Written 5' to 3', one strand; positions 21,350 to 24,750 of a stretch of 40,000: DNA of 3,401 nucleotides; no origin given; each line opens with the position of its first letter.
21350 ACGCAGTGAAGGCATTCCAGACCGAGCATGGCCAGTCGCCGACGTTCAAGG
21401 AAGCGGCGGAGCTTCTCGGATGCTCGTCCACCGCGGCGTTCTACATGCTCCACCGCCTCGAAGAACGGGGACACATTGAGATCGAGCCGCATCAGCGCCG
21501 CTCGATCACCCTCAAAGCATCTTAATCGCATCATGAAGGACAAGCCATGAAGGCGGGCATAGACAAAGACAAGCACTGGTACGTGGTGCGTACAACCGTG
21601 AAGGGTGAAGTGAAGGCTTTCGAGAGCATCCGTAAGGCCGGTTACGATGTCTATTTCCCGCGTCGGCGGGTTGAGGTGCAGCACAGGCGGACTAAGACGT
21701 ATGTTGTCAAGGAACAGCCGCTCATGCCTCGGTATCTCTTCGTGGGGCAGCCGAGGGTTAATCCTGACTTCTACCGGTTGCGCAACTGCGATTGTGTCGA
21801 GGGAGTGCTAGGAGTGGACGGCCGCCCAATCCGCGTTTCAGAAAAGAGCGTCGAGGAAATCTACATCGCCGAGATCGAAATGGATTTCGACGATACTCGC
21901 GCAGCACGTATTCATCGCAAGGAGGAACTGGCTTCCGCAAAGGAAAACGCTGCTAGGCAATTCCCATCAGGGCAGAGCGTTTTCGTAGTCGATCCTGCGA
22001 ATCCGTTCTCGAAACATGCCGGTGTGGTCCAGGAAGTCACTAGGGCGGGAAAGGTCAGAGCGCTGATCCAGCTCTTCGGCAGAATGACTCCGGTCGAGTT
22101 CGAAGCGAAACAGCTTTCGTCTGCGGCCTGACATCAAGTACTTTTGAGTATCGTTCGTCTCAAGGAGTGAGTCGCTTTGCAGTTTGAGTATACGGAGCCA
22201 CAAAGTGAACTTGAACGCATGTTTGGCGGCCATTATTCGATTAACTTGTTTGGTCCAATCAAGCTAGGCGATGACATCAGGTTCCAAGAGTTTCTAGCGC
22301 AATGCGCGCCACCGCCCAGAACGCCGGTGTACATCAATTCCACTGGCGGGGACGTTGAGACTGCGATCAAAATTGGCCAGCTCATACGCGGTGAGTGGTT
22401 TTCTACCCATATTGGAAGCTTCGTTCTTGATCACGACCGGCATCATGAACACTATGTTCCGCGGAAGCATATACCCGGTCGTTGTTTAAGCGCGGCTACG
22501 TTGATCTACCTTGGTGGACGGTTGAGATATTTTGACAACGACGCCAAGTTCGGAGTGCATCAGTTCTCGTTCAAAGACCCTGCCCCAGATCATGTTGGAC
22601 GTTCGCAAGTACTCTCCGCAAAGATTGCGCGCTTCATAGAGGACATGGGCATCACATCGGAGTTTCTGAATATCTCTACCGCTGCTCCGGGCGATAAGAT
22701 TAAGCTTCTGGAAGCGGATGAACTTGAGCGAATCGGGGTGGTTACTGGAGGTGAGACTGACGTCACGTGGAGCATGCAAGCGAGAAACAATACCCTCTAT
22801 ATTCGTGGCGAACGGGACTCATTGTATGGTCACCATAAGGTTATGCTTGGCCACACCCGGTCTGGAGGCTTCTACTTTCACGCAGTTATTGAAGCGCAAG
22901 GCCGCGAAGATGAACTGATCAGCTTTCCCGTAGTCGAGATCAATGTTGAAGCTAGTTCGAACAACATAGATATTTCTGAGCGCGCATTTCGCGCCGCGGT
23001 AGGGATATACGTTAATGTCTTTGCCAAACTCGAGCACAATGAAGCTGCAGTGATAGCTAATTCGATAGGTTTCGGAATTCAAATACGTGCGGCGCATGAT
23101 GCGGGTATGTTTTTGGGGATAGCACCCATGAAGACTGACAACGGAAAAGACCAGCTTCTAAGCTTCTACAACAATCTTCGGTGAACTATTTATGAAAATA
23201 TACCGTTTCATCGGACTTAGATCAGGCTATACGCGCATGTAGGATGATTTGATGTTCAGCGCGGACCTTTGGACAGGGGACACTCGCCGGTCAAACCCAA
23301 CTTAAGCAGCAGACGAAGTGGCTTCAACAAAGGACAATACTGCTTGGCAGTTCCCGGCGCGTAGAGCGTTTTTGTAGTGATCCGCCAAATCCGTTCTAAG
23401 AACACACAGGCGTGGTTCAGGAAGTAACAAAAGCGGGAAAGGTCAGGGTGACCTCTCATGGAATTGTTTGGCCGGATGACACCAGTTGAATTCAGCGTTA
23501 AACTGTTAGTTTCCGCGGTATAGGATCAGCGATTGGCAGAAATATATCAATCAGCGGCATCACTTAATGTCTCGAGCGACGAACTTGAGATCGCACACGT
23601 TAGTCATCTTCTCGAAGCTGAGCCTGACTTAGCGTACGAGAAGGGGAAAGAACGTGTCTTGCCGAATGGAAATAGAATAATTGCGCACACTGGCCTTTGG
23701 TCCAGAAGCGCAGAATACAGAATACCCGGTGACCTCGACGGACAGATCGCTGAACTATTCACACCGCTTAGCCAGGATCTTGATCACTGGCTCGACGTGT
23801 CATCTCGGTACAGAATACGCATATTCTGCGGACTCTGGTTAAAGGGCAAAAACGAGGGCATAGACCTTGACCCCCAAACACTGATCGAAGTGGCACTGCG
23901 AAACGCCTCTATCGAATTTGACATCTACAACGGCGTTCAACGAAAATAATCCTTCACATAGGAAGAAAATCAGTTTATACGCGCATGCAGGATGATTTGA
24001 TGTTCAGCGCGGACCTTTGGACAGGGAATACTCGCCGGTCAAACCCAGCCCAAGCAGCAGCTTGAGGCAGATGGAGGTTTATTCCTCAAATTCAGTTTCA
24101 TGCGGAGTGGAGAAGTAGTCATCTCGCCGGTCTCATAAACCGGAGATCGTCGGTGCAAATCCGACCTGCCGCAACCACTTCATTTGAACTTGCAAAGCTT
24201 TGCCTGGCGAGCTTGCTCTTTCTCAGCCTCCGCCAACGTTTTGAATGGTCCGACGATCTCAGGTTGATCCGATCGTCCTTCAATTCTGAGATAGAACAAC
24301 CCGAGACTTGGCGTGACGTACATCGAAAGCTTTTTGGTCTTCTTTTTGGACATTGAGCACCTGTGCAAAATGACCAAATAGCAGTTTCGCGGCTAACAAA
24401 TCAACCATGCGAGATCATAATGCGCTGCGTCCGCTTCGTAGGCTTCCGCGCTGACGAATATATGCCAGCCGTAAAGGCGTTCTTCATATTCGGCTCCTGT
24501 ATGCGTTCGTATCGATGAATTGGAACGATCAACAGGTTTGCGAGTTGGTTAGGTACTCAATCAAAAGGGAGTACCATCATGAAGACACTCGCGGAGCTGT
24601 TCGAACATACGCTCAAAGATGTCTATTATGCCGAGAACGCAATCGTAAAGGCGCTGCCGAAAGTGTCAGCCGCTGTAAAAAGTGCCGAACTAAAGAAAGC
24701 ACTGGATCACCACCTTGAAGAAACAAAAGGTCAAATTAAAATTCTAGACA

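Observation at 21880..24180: Cassette-insertion hotspot behind the NusG-like antiterminator, marked by nested decayed copies of that gene's 3' end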

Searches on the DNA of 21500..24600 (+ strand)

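Call 12: search_dna_similar(query=window:21500-24600:+, collection=phages, mode=distant, max_rows=30)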
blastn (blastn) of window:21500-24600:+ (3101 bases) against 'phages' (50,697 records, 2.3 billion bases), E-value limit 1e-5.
Records with a match: 26; places in all: 26; records where one place covers at least 80% of the query: 0.
Best place of each record, by identity: 80-90% 24; 60-80% 2.
By first word of the organism name: Vibrio 16; Pseudomonas 8; Mesorhizobium 1; Sinorhizobium 1.
By host as written in the record: Pseudomonas aeruginosa 5; Vibrio parahaemolyticus 4; Vibrio sp. 4; Vibrio harveyi 2; Vibrio alginolyticus NBRC 15630 = ATCC 17749 2; Mesorhizobium loti R7ANS 1; Vibrio natriegens Vmax (CCTCC PV 2024008) 1; Sinohrizobium meliloti NRRL L-50 1; and 6 more.
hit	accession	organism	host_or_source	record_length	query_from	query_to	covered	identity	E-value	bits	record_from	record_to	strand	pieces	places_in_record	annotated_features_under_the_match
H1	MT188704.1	Mesorhizobium phage Cp1R7A-A1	Mesorhizobium loti R7ANS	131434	2602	2681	3%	82.7%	4e-12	81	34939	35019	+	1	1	tRNA-Met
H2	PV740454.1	Vibrio phage CZ01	Vibrio natriegens Vmax (CCTCC PV ...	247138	2601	2678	3%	79.5%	7e-9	70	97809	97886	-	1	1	none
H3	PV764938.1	Sinorhizobium phage Phosso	Sinohrizobium meliloti NRRL L-50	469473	2602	2678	2%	80.5%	2e-9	73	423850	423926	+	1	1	tRNA-Met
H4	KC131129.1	Vibrio phage VH7D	Vibrio harveyi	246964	2602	2678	2%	80.5%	2e-9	73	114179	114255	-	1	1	none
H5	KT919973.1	Vibrio phage phi-ST2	Vibrio alginolyticus V1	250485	2602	2678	2%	80.5%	2e-9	73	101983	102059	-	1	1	tRNA-Met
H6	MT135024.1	Vibrio phage V05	Vibrio parahaemolyticus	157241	2602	2678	2%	80.5%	2e-9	73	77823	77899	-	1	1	tRNA-Met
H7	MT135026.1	Vibrio phage V09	Vibrio parahaemolyticus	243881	2602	2678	2%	80.5%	2e-9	73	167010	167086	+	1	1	tRNA-Met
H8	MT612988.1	Vibrio phage vB_ValM_R10Z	Vibrio alginolyticus NBRC 15630 = ATCC ...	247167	2602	2678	2%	80.5%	2e-9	73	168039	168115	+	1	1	none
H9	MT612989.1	Vibrio phage vB_ValM_R11Z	Vibrio alginolyticus NBRC 15630 = ATCC ...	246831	2602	2678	2%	80.5%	2e-9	73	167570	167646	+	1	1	none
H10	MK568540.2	Vibrio phage Va3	Vibrio alginolyticus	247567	2602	2678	2%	80.5%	2e-9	73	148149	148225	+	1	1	none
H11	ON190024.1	Vibrio phage PVA8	Vibrio sp.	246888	2602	2678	2%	80.5%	2e-9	73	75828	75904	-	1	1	none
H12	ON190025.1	Vibrio phage PVA23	Vibrio sp.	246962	2602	2678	2%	80.5%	2e-9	73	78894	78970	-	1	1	none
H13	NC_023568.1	Vibrio phage VH7D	Vibrio harveyi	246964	2602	2678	2%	80.5%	2e-9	73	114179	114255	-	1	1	none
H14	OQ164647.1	Vibrio phage vB_ValM_PVA8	Vibrio sp.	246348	2602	2678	2%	80.5%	2e-9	73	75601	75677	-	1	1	none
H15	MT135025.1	Vibrio phage V07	Vibrio parahaemolyticus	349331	2602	2678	2%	80.5%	2e-9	73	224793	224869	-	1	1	tRNA-Met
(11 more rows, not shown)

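Call 45: search_rna_families(sources=[L012, L013, L022, L030, L037, L079, L018, L084, L088, L045, L055, L097], threshold=evalue, max_evalue=1)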
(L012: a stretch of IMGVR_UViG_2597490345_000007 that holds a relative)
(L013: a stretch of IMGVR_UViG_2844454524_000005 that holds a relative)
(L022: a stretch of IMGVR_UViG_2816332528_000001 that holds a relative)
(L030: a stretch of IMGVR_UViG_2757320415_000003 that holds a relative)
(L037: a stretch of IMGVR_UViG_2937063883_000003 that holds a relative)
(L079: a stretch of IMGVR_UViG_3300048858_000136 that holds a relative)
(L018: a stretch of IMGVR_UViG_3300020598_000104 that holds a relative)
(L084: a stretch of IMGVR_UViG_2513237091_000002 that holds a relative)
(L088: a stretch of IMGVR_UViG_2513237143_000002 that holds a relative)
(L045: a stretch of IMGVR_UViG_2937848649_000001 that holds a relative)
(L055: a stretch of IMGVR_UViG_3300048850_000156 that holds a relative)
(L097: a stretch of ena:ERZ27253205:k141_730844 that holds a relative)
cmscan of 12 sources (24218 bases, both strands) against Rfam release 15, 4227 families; matches with E-value up to 1: 12.
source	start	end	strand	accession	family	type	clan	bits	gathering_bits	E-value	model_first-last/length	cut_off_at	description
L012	1426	1563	+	RF02346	ar35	Gene; sRNA;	-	101.1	45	2.1e-18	1-144/144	no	Alphaproteobacterial sRNA ar35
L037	780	917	+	RF02346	ar35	Gene; sRNA;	-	101.1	45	2.1e-18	1-144/144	no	Alphaproteobacterial sRNA ar35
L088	857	993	-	RF02346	ar35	Gene; sRNA;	-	97.3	45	1.5e-17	1-144/144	no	Alphaproteobacterial sRNA ar35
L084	481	553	+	RF00005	tRNA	Gene; tRNA;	CL00001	56.1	29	8.1e-10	1-71/71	no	tRNA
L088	195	266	-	RF00005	tRNA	Gene; tRNA;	CL00001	48.5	29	9.8e-08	1-71/71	no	tRNA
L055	558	619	+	RF00005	tRNA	Gene; tRNA;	CL00001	47.4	29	1.9e-07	6-65/71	no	tRNA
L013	1562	1633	-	RF00005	tRNA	Gene; tRNA;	CL00001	41.2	29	1e-05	1-71/71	no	tRNA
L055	1509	1585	+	RF00005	tRNA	Gene; tRNA;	CL00001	39.3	29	3.4e-05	1-71/71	no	tRNA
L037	1221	1327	+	RF00005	tRNA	Gene; tRNA;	CL00001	28.2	29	0.038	1-71/71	no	tRNA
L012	1867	1973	+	RF00005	tRNA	Gene; tRNA;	CL00001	26.3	29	0.12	1-71/71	no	tRNA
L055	3141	3201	-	RF00519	suhB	Gene; sRNA;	CL00108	23.7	41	0.51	1-77/77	no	Makes More Granules Regulator RNA (mmgR)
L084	453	522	-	RF02248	Six3os1_3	Gene; lncRNA;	-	18.7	40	0.67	1-75/75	no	Six3os1 conserved region 3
